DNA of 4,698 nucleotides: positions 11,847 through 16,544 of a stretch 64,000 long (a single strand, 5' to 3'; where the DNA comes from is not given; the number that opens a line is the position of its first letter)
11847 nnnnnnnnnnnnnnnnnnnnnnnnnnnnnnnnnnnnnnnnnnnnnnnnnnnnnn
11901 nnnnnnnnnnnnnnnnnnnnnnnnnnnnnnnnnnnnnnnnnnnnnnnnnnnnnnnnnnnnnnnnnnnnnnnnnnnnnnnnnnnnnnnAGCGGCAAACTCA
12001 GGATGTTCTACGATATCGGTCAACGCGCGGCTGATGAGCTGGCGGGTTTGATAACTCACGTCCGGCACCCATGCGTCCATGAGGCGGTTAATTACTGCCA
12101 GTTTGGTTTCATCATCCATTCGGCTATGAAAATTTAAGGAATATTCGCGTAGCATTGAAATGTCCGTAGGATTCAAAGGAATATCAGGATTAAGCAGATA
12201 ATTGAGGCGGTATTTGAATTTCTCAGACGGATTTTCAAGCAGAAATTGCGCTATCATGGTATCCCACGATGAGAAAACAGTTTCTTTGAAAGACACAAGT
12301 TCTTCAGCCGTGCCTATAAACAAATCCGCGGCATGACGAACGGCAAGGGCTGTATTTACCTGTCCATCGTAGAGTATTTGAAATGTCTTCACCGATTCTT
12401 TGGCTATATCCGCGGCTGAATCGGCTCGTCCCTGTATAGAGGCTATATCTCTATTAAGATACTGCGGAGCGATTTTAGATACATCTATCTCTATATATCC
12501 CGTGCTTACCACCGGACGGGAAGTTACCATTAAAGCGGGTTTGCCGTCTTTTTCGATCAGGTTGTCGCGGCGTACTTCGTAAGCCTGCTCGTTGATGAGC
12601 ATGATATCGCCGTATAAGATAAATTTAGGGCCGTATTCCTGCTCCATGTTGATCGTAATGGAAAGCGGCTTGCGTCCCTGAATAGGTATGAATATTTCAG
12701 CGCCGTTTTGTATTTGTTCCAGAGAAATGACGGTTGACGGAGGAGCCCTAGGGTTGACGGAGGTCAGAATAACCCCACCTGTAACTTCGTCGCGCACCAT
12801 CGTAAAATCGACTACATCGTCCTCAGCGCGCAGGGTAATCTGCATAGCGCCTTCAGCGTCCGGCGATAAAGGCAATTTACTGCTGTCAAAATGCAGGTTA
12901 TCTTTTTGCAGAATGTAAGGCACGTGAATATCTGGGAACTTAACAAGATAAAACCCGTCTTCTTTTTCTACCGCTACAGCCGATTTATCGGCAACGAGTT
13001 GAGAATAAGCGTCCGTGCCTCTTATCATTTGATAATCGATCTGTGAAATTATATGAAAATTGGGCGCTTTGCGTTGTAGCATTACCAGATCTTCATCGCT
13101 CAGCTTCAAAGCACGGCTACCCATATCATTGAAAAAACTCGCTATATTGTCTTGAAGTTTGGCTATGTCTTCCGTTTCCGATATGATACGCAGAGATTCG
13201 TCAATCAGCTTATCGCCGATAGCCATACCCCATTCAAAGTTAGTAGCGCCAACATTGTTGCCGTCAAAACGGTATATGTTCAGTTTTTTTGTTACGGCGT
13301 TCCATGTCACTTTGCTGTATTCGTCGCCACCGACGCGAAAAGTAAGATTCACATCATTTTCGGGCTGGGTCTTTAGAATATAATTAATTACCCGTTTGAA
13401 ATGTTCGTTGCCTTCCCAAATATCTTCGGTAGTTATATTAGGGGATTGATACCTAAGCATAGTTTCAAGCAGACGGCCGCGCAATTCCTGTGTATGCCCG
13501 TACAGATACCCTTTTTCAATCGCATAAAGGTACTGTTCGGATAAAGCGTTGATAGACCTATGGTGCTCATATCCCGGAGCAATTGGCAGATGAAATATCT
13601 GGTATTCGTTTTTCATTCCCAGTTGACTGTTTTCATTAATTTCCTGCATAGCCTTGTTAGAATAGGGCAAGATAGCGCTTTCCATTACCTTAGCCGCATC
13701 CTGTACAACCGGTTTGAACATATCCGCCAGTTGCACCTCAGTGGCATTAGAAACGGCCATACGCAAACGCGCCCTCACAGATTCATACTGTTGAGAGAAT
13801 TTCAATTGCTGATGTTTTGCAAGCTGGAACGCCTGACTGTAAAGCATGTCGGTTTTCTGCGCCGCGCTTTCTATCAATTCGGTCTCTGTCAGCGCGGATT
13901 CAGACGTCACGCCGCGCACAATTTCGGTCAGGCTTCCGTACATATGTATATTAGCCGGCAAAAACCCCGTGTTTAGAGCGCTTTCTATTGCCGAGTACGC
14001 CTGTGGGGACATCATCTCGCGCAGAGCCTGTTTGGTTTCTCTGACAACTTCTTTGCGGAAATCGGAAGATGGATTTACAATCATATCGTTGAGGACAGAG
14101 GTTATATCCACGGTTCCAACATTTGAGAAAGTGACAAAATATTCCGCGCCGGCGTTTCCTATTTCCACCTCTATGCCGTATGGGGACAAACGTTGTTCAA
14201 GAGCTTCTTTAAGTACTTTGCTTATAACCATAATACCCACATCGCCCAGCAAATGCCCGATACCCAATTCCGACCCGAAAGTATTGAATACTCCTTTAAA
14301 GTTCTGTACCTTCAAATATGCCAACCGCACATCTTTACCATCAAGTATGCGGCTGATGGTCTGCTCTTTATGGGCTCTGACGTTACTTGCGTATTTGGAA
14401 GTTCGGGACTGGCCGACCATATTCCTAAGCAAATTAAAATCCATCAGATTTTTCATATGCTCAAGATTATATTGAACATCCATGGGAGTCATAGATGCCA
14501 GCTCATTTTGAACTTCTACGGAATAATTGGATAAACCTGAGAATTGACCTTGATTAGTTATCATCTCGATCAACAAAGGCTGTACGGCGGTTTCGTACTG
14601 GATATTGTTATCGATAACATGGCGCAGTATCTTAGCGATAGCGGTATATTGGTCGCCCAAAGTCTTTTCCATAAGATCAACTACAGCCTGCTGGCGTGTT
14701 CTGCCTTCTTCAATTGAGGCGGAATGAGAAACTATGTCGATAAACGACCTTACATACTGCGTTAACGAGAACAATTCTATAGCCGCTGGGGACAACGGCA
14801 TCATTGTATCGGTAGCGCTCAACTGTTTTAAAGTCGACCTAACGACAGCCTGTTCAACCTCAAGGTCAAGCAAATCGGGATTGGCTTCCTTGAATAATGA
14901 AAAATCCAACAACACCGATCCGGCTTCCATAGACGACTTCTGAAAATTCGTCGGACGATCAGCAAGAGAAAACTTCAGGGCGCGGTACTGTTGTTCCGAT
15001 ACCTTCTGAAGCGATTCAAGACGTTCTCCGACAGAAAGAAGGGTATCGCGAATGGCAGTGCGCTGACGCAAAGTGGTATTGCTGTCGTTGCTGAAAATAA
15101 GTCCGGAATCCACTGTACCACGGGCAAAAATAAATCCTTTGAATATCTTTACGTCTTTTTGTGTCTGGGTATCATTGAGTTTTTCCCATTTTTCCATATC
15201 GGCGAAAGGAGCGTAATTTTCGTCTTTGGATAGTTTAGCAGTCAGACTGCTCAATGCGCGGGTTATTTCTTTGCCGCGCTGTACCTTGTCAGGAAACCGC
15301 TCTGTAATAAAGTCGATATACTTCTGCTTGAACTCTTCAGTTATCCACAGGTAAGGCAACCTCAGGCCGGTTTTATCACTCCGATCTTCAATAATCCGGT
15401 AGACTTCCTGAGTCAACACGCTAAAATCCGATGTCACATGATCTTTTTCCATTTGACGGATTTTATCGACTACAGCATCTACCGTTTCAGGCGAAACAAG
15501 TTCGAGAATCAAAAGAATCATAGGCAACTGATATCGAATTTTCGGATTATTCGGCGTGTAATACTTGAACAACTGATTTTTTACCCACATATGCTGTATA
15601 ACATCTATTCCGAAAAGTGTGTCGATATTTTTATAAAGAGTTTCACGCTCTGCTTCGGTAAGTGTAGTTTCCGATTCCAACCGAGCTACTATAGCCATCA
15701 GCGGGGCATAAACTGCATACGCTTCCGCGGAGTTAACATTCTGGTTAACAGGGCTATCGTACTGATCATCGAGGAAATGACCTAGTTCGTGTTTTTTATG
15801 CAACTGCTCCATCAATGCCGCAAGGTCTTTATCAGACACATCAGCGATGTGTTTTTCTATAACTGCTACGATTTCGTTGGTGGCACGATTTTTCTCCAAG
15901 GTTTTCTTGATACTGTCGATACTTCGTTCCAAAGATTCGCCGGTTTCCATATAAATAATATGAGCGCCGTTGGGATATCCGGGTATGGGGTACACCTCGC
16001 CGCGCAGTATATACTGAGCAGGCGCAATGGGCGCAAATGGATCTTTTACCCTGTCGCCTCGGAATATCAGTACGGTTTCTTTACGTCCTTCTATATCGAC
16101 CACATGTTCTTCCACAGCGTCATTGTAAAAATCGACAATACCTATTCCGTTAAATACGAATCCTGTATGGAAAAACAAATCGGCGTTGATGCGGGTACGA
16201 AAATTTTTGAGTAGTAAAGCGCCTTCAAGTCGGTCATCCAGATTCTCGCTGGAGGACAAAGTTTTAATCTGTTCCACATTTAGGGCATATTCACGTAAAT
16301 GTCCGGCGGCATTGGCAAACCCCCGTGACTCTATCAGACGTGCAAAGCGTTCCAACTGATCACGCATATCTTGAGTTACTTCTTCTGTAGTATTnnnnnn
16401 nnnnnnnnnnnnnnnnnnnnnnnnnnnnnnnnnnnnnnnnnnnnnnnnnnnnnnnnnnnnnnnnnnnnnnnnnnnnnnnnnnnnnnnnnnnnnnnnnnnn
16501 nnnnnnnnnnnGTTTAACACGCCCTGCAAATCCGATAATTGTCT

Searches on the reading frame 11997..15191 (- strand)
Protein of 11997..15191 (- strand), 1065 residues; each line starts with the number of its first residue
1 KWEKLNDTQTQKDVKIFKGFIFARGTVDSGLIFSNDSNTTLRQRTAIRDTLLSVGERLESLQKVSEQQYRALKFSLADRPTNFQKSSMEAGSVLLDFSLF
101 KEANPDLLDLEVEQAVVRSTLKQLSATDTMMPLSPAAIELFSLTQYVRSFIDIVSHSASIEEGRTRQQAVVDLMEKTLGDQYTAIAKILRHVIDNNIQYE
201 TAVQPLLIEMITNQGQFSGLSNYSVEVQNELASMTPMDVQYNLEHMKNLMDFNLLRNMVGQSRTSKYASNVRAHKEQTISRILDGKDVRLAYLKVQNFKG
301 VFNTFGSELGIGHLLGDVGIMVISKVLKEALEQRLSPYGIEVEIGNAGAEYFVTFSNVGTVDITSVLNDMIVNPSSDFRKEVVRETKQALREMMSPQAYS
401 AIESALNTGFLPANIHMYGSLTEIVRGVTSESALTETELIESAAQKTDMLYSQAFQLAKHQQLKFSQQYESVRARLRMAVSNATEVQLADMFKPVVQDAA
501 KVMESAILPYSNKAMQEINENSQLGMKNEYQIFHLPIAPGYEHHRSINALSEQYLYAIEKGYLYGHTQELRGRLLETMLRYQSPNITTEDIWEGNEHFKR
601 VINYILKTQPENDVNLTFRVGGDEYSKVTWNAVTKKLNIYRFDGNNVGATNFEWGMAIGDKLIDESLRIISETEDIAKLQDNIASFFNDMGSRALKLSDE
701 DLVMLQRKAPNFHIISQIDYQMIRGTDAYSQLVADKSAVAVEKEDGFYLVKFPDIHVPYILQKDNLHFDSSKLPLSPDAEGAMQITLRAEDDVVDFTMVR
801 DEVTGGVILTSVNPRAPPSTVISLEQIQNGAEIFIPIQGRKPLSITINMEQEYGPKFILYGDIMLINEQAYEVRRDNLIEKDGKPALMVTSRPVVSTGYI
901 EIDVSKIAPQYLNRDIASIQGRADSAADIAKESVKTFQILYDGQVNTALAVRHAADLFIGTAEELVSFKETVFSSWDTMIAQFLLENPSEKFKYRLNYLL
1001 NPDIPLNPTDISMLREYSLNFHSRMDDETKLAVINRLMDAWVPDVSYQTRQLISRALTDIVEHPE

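Call 50: search_solved_structures(query=A4, max_evalue=1, show_alignments=2)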
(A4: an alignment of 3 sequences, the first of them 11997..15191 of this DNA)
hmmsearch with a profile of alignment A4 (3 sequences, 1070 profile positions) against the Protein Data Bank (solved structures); distinct sequences matched with E-value up to 1: 1.
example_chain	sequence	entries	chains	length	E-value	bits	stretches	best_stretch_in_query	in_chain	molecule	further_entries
7tgh_AB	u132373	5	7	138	0.045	14.7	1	560-608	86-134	Acyl carrier protein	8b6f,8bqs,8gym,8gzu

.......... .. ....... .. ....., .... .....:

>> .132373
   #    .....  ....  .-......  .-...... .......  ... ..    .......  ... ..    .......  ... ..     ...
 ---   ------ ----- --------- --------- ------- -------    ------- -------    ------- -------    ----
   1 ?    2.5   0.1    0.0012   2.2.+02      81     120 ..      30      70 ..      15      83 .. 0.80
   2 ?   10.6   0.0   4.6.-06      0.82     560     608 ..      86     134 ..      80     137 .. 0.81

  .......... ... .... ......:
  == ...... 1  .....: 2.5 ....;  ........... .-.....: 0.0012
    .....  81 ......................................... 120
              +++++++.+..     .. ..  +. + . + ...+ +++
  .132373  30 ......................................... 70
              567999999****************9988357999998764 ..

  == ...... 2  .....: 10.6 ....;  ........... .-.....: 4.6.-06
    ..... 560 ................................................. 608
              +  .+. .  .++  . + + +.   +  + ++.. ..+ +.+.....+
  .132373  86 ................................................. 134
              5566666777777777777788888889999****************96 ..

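Call 64: search_protein_families(library=pfam, proteins=[window:11997-15191:-], max_evalue=1)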
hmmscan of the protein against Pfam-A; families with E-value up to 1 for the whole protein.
window:11997-15191:- (1065 aa): 2 families
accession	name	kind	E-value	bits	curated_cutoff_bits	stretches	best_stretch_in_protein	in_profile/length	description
PF03885.18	DUF327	-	0.0059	17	25.8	0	3-63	54-116/143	Protein of unknown function (DUF327)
PF12162.13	STAT1_TAZ2bind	-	0.0081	16.2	21.6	1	126-135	5-14/25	STAT1 TAZ2 binding domain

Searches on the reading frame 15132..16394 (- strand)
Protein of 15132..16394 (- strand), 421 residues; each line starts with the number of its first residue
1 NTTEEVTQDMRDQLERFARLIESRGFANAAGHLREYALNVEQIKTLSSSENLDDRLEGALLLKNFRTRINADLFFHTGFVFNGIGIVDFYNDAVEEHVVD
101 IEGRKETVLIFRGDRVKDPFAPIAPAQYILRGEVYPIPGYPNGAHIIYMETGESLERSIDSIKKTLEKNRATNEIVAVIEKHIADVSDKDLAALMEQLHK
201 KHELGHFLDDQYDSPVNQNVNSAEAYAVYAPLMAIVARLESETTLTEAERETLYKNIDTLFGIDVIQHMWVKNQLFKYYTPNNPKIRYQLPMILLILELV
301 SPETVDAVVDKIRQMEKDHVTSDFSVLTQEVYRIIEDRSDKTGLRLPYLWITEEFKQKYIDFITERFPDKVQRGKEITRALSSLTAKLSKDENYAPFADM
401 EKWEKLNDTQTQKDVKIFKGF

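Call 64: search_protein_families(library=pfam, proteins=[window:15132-16394:-], max_evalue=1)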
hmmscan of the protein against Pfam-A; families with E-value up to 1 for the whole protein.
window:15132-16394:- (421 aa): 3 families
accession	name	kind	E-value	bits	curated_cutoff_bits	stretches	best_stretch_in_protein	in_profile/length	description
PF16501.10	SCAPER_N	-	0.045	14.2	25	1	153-204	20-69/98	S phase cyclin A-associated protein in the endoplasmic reticulum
PF15372.11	DUF4600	-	0.28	11.9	27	1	149-202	13-66/128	Domain of unknown function (DUF4600)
PF10796.14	Anti-adapt_IraP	-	0.59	11.3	23.2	0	304-335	51-82/86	Sigma-S stabilisation anti-adaptor protein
